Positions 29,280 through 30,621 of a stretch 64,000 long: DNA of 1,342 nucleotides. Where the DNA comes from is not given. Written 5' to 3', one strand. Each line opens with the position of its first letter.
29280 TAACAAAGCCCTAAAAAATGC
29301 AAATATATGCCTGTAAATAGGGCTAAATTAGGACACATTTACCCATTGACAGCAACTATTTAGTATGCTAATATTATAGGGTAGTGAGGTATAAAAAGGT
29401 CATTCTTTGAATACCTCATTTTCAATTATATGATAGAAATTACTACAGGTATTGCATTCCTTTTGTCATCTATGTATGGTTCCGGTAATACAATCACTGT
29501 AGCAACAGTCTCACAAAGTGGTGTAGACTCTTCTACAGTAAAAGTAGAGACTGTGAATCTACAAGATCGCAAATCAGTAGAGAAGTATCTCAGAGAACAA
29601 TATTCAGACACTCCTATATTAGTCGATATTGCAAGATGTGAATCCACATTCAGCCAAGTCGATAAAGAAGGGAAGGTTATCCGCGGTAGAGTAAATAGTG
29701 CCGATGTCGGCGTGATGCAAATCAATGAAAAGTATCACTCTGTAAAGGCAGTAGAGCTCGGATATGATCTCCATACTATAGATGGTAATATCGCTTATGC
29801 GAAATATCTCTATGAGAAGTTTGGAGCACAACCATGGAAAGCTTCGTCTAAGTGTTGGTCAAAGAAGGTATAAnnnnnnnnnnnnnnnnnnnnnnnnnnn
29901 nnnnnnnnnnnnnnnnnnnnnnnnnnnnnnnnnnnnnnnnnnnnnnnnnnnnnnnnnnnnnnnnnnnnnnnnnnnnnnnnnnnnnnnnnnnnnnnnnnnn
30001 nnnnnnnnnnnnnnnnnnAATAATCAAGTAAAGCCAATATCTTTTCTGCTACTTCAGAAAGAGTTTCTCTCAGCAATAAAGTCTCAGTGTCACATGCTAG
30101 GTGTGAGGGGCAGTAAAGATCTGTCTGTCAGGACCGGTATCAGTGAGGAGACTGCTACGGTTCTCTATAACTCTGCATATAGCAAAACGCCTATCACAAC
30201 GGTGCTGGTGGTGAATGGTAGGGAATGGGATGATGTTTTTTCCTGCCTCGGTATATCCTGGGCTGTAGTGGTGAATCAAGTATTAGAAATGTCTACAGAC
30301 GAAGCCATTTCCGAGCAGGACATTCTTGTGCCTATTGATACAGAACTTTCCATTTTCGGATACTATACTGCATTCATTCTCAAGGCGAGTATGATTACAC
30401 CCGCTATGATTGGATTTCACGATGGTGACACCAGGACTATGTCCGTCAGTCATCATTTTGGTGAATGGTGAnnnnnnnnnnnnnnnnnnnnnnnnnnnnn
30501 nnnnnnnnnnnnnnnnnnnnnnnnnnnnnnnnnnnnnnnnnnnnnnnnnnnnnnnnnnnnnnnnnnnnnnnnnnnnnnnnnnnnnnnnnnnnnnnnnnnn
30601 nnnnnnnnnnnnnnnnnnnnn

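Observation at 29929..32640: G+C-rich islet: unknown protein, a leaderless 27-codon ORF or sRNA with its own promoter and terminator, and an ABC exporter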

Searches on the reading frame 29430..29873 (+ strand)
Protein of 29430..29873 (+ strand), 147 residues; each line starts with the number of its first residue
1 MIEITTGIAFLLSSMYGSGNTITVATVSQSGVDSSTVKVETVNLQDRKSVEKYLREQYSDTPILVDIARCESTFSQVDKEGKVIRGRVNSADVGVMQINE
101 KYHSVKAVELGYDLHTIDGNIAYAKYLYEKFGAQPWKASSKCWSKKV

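Call 9: search_protein_families(library=pfam, proteins=[window:29430-29873:+], max_evalue=1)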
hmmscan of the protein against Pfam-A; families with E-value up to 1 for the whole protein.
window:29430-29873:+ (147 aa): 1 family
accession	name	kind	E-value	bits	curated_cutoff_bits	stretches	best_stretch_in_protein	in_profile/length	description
PF01464.25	SLT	-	0.012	15.6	21.3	1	51-109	4-54/117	Transglycosylase SLT domain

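Call 33: search_protein_families(library=ncbifam, proteins=[window:29430-29873:+], max_evalue=0.01)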
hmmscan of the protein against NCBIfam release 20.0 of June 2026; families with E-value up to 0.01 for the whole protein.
window:29430-29873:+ (147 aa): 0 families
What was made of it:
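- The exporter has no C39 peptidase domain (calls 9, 33).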

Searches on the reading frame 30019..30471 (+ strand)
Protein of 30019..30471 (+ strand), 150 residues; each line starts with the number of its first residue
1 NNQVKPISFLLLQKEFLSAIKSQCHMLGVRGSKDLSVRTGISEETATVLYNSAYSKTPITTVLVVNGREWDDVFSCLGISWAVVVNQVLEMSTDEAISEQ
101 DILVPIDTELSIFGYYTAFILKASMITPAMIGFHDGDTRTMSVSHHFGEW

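Call 9: search_protein_families(library=pfam, proteins=[window:30019-30471:+], max_evalue=1)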
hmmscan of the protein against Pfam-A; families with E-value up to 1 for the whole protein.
window:30019-30471:+ (150 aa): 1 family
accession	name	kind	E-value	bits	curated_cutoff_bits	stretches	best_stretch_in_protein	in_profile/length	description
PF20664.2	DUF6814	-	0.18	12.5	25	1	102-117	49-64/71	Family of unknown function (DUF6814)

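Call 13: find_homologous_proteins(query=window:30019-30471:+, max_evalue=10)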
Query window:30019-30471:+ (150 aa): 1 proteins with E <= 10 among 13 candidates.
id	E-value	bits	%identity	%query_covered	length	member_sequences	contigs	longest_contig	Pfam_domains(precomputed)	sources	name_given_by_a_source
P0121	2.3e-93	328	100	100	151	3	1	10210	-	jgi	-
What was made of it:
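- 30019..30471 (+): 150-aa ORFan with its own terminator (30496-30520). Its G+C is similar to the exporter's. It is not part of the conserved module. Call 13 (only a self hit among 5.8 billion proteins).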

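Call 33: search_protein_families(library=ncbifam, proteins=[window:30019-30471:+], max_evalue=0.01)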
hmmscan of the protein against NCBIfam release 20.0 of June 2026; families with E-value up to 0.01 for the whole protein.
window:30019-30471:+ (150 aa): 0 families

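Call 58: search_protein_families(library=phrogs, proteins=[window:30019-30471:+], max_evalue=0.1)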
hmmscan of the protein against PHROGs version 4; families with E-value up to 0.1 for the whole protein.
window:30019-30471:+ (150 aa): 0 families

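Call 59: search_protein_families(library=padloc, proteins=[window:30019-30471:+], max_evalue=0.01)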
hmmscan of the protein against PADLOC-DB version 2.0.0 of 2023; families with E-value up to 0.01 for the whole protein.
window:30019-30471:+ (150 aa): 0 families
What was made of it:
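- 30019..30471 (+): Calls 9, 33, 58, 59 (no family).
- Tried and rejected: The 150-aa ORF: no homologue (call 13) and no hit in Pfam, NCBIfam, PHROGs or PADLOC (calls 9, 33, 58, 59).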

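Call 61: find_encoding_contigs(protein=P0121, flank=5000, max_places=4)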
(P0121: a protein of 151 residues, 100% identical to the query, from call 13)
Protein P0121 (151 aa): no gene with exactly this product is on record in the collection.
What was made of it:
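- Tried and rejected: Exact look-up of the ORFan's database twin: not on record (call 61).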

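Call 64: predict_structure(protein=window:30019-30471:+)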
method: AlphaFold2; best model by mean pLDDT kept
length: 150 residues; sequences in the alignment: 1
mean_pLDDT: 40.8   pTM: 0.40
mean pLDDT of the five models: 40.8, 40.7, 37.8, 37.4, 34.9
residues with pLDDT >= 90: 0; 70-90: 10; 50-70: 36; < 50: 104
segments of 3 or more residues with pLDDT < 50: 1-11, 58-150
pLDDT, mean of each block of 10 residues (from residue 1): 32 57 69 70 61 57 37 37 30 29 25 27 30 27 24
secondary structure, 60 per line:
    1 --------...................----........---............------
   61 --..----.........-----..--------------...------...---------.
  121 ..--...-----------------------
elements in order: H9-27 H32-39 H43-54 H69-77 E120-122 E125-127
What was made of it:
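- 30019..30471 (+): Call 64 (AlphaFold2 pLDDT 41).
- Tried and rejected: The single-sequence AlphaFold2 model is too poor (pLDDT 41) to search with (call 64).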
